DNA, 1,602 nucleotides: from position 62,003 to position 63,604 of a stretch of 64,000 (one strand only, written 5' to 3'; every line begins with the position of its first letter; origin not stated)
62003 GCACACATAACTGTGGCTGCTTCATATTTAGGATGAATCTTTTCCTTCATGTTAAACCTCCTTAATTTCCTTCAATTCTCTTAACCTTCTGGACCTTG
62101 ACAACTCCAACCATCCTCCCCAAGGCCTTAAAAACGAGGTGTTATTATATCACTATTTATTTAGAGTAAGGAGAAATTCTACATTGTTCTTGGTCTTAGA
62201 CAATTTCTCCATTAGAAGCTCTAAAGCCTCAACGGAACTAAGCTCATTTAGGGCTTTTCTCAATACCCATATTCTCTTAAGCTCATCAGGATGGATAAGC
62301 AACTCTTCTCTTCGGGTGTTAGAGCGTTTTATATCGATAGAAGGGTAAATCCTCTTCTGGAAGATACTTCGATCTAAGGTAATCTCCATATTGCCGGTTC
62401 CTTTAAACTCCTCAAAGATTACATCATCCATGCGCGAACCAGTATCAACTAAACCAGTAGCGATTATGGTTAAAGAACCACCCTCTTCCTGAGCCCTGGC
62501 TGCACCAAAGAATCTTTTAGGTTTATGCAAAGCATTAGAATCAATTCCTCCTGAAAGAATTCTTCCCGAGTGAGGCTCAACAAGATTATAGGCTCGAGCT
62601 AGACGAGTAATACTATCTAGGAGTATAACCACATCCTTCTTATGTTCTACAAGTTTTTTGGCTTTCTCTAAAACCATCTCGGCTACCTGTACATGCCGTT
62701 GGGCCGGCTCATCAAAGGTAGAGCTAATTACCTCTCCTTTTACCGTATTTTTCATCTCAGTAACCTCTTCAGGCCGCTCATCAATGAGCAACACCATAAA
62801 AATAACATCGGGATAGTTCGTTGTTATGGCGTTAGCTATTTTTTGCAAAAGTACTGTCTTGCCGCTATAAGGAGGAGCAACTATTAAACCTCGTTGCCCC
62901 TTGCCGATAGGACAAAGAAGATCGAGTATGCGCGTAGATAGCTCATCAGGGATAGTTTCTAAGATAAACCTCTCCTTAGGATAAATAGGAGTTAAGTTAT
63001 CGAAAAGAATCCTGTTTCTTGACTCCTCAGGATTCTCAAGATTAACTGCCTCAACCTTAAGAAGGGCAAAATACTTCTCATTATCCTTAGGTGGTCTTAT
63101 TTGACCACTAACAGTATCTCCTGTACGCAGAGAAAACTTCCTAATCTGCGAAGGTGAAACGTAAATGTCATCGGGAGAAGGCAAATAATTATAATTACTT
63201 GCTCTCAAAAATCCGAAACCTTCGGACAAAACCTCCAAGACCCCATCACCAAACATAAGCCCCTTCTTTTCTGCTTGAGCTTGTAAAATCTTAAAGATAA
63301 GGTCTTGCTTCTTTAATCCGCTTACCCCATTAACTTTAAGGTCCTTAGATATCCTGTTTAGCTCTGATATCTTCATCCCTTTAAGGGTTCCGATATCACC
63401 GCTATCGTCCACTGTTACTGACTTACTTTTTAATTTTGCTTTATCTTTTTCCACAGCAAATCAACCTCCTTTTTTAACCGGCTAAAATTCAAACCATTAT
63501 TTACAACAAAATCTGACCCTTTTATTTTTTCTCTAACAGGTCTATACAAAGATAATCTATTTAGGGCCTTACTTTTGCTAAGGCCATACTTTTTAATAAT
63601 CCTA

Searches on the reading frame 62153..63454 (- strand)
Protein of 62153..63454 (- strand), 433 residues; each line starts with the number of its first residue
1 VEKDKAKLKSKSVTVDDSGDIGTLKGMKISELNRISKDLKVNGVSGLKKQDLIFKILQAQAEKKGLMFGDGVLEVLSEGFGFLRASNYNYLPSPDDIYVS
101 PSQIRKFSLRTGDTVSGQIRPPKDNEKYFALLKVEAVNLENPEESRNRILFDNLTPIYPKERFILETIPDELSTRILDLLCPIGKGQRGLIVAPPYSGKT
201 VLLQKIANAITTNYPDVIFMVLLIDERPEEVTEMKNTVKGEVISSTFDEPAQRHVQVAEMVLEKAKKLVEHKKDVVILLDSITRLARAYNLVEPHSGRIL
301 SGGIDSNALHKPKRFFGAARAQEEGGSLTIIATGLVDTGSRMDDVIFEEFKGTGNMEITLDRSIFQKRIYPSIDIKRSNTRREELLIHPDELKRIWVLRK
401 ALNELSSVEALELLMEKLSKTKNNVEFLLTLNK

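Call 62: search_protein_families(library=pfam, proteins=[window:62153-63454:-], max_evalue=0.000001)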
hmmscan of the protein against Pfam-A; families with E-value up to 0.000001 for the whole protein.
window:62153-63454:- (433 aa): 3 families
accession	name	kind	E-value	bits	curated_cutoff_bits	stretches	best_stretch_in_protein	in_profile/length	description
PF07497.18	Rho_RNA_bind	-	1.5e-34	118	27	1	70-143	2-73/73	Rho termination factor, RNA-binding domain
PF00006.31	ATP-synt_ab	-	2e-27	96.7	29.5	1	175-378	3-211/213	ATP synthase alpha/beta family, nucleotide-binding domain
PF07498.18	Rho_N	-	2.6e-15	56.5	24.9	1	24-65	2-43/43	Rho termination factor, N-terminal domain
